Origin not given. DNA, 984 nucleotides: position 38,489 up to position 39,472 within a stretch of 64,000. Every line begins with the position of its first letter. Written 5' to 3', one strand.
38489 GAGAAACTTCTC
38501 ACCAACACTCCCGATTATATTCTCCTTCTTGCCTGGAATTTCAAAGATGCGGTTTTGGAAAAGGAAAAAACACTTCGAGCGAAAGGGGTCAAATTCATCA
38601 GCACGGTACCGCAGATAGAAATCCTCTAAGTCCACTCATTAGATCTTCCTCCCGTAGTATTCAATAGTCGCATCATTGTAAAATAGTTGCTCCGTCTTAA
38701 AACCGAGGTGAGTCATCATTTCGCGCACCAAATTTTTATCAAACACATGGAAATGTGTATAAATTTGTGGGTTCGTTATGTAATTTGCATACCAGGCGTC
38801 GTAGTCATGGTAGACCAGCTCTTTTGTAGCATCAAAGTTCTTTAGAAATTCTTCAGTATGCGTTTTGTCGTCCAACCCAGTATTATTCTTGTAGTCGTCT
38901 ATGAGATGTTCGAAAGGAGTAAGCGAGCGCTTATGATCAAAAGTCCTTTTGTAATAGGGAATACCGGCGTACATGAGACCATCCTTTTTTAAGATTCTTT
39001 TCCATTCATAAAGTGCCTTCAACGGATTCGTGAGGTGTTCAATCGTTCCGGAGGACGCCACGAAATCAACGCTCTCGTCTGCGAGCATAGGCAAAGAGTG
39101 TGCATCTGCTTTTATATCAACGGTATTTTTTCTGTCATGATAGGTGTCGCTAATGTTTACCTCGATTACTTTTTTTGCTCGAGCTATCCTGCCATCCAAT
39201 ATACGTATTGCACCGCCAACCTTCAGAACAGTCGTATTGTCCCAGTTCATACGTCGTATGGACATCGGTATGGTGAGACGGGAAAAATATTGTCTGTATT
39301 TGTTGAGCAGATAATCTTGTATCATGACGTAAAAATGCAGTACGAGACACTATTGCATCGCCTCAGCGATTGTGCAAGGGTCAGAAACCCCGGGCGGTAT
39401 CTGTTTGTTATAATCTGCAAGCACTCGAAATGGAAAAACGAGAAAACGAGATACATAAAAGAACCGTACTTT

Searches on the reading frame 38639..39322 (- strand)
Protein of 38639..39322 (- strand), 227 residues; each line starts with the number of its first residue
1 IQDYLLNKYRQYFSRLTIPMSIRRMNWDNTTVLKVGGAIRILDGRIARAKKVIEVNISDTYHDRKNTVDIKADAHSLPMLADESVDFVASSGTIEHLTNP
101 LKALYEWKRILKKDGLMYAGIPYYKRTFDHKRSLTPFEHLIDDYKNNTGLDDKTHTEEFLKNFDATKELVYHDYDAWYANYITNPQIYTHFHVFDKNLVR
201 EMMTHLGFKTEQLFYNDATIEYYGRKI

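Call 69: search_protein_families(library=pfam, proteins=[window:38639-39322:-], max_evalue=0.001)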
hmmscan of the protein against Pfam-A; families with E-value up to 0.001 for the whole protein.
window:38639-39322:- (227 aa): 4 families
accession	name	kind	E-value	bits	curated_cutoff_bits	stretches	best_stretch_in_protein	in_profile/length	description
PF08241.18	Methyltransf_11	-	3.7e-12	47.2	21.2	1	48-118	17-94/95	Methyltransferase domain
PF13847.12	Methyltransf_31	-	2.1e-05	24.7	27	1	70-126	59-116/145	Methyltransferase domain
PF13489.12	Methyltransf_23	-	2.6e-05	24.4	27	1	71-212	69-163/164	Methyltransferase domain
PF13649.12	Methyltransf_25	-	4.3e-05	24.6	27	1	70-115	51-97/97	Methyltransferase domain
